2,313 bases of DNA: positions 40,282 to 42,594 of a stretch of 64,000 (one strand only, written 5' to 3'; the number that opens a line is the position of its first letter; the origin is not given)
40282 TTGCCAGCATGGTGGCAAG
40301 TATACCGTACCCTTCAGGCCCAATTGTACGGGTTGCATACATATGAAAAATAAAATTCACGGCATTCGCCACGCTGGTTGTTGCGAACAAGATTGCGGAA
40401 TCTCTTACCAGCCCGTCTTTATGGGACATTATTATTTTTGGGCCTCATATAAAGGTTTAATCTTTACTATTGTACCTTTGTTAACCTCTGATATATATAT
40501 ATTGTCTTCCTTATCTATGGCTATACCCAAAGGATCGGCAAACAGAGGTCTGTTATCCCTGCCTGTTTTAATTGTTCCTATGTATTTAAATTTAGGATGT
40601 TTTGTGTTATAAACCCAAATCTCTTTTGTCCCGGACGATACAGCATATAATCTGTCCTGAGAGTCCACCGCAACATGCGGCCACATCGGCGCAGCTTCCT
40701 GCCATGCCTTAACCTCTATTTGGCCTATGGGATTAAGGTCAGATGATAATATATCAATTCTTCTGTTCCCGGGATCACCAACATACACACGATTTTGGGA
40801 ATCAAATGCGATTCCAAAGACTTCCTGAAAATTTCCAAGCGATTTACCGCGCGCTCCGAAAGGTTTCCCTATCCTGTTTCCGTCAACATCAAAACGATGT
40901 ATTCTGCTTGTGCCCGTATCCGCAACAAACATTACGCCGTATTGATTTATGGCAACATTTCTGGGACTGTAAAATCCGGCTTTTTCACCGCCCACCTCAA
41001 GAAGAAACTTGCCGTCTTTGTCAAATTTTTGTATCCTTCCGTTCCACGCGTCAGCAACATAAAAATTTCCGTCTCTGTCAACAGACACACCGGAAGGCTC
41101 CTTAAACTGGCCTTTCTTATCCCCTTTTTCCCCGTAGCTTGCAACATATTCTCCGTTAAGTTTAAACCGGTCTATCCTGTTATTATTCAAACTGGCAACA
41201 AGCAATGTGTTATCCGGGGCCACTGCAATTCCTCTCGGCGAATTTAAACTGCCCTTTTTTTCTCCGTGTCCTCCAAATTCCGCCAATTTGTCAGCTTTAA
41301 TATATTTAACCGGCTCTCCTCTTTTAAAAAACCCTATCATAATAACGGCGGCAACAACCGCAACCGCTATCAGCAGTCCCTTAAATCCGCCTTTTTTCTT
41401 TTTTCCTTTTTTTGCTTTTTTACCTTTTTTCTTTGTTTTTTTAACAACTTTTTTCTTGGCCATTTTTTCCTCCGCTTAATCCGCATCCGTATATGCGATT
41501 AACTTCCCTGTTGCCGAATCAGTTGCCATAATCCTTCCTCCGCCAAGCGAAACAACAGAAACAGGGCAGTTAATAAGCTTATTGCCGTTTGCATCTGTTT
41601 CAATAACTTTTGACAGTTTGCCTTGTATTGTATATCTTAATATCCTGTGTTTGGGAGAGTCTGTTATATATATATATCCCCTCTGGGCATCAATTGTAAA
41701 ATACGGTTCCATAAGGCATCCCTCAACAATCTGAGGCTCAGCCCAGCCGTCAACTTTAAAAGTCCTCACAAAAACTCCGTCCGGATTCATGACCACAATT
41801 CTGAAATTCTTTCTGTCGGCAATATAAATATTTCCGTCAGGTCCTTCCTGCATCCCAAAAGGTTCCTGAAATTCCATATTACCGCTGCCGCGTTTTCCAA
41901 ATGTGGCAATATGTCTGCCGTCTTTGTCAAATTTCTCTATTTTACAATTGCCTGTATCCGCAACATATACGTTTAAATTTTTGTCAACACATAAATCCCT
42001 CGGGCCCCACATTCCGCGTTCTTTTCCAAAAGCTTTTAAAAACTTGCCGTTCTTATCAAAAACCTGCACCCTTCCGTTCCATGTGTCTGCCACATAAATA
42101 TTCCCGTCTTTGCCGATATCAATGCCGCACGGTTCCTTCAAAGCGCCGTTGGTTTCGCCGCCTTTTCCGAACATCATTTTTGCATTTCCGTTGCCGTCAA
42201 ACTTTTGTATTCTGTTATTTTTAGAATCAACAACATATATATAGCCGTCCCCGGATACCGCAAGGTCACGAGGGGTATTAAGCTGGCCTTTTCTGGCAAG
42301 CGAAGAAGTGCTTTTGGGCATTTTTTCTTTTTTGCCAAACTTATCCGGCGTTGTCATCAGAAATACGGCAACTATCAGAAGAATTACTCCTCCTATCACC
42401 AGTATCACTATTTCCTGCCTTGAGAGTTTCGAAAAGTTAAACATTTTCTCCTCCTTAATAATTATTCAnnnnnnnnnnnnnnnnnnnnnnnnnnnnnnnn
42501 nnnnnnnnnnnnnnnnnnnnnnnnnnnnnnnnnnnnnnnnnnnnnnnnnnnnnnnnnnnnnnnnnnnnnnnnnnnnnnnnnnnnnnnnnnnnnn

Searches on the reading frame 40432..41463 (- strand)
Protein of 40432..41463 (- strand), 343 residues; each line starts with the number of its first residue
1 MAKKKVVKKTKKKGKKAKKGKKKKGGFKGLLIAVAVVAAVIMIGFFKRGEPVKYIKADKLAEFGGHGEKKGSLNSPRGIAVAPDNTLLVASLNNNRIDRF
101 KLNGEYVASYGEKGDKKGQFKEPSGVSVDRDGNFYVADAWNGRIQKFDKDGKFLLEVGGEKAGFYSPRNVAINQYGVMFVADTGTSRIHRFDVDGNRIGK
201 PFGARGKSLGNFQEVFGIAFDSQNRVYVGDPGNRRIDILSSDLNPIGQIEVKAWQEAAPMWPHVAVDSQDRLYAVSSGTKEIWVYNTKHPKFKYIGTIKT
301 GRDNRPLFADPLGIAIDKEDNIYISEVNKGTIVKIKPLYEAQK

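Call 3: search_protein_families(library=pfam, proteins=[window:40432-41463:-], max_evalue=0.01)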
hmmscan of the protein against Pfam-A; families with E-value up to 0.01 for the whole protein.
window:40432-41463:- (343 aa): 11 families
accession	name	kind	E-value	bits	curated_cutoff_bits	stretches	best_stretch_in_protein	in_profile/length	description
PF01436.27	NHL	-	2.5e-27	94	20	1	120-147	1-28/28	NHL repeat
PF08450.18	SGL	-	1.6e-11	44.7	26.3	1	78-154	138-217/246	SMP-30/Gluconolactonase/LRE-like region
PF25021.1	TEN_NHL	-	2.6e-09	37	27.1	0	117-151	138-170/357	Teneurin NHL domain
PF06739.17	SBBP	-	6.5e-08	32.8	20.5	0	313-324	17-28/38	Beta-propeller repeat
PF24684.1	Vgb_lyase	-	8.1e-08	31.8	50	1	75-196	14-128/290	Virginiamycin B lyase family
PF22701.2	Mala_s_1-like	-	1.6e-07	31.8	27.5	0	78-162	44-129/195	Mal s 1 allergenic protein-like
PF13449.12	Phytase-like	-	1.5e-05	25.5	27.6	0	78-108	72-102/284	Esterase-like activity of phytase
PF20067.5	SSL_N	-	0.00011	22.5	18.9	0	263-274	25-36/46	Strictosidine synthase-like, N-terminal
PF07494.17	Reg_prop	-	0.00055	20.3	20.4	0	213-229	5-21/24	Two component regulator propeller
PF06977.17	SdiA-regulated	-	0.00083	19.1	21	0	84-137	183-239/249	SdiA-regulated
PF16288.11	DUF4934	-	0.0048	17.4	27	0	84-154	33-101/102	Domain of unknown function (DUF4934)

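Call 4: search_protein_families(library=ncbifam, proteins=[window:40432-41463:-], max_evalue=0.01)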
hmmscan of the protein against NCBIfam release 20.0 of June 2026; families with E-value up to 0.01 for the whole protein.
window:40432-41463:- (343 aa): 3 families
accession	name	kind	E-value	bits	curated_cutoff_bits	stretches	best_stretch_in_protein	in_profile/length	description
NF035926.1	scyF_NHL_VPEP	equivalog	1.5e-37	129.7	350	2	52-158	176-284/376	scytonemin biosynthesis PEP-CTERM protein ScyF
NF033206.1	ScyE_fam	subfamily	6.4e-10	39.1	80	0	121-143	8-30/333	ScyD/ScyE family protein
NF047780.1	LIC12708_fam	subfamily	0.0019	17.1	150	0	94-156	155-219/391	LIC_12708 family protein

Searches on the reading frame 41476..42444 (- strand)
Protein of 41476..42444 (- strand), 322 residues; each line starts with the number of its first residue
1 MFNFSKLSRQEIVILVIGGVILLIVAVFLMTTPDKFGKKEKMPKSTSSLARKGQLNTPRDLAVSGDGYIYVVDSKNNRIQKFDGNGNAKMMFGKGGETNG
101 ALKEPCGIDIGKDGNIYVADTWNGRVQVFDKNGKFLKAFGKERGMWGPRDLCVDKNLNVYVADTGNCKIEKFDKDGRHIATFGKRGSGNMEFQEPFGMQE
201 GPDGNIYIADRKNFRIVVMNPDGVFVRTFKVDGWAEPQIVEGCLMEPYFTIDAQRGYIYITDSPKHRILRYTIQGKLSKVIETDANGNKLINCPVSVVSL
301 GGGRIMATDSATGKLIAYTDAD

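Call 3: search_protein_families(library=pfam, proteins=[window:41476-42444:-], max_evalue=0.01)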
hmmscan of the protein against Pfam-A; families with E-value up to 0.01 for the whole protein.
window:41476-42444:- (322 aa): 12 families
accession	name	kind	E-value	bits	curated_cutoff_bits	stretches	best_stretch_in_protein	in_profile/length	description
PF01436.27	NHL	-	8.2e-35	117.6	20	4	104-129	3-28/28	NHL repeat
PF25021.1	TEN_NHL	-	3.6e-14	52.9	27.1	2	192-273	30-101/357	Teneurin NHL domain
PF08450.18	SGL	-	1.4e-12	48.1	26.3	1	61-137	139-218/246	SMP-30/Gluconolactonase/LRE-like region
PF24684.1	Vgb_lyase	-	5.5e-09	35.7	50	1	103-229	13-132/290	Virginiamycin B lyase family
PF09000.15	Cytotoxic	-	1.5e-08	35.2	22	0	149-185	29-65/80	Cytotoxic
PF17170.10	DUF5128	-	1.2e-07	31.7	22.9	0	113-141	53-81/321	6-bladed beta-propeller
PF22701.2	Mala_s_1-like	-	9.1e-05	22.7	27.5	1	112-232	8-127/195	Mal s 1 allergenic protein-like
PF23500.1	DUF7133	-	0.00056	19.8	27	0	194-221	330-355/385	Domain of unknown function (DUF7133)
PF20249.3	VasX_N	-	0.0011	19.5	27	0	56-88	45-74/156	VasX toxin N-terminal region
PF03022.22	MRJP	-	0.0015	18.4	19.8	0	111-131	75-95/288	Major royal jelly protein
PF16819.11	DUF5074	-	0.0048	16.4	27.2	0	198-279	187-278/353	Domain of unknown function (DUF5074)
PF13449.12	Phytase-like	-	0.0049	17.2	27.6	0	253-286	76-109/284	Esterase-like activity of phytase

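Call 4: search_protein_families(library=ncbifam, proteins=[window:41476-42444:-], max_evalue=0.01)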
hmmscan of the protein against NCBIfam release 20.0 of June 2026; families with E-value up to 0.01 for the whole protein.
window:41476-42444:- (322 aa): 9 families
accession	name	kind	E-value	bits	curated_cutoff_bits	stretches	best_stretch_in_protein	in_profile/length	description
NF035926.1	scyF_NHL_VPEP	equivalog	5e-48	164.1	350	2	37-141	179-285/376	scytonemin biosynthesis PEP-CTERM protein ScyF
NF047780.1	LIC12708_fam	subfamily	1.7e-11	43.6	150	1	46-138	110-219/391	LIC_12708 family protein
NF033206.1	ScyE_fam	subfamily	1.7e-10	41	80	1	101-283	6-177/333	ScyD/ScyE family protein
NF053768.1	CIS12_fam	equivalog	8.8e-05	21.4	860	0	48-130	36-114/715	CIS12 family contractile injection system protein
TIGR03606.1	non_repeat_PQQ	subfamily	0.00091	18.2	434.55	0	192-263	29-104/454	glucose/sorbosone family PQQ-dependent dehydrogenase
NF000096.1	stregra_B_VgbB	exception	0.0014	17.9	600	0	104-226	16-132/295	streptogramin B lyase Vgb(B)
TIGR03054.2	photo_alph_chp1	equivalog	0.0015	18.8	55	0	15-85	7-72/138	photosynthetic complex assembly protein PuhC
TIGR02604.1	Piru_Ver_Nterm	subfamily_domain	0.0039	16.6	122.2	0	194-211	322-339/367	PVC-type heme-binding CxxCH protein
NF000022.1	stregra_B_VgbA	exception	0.0089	15.2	600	0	193-224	99-130/299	streptogramin B lyase Vgb(A)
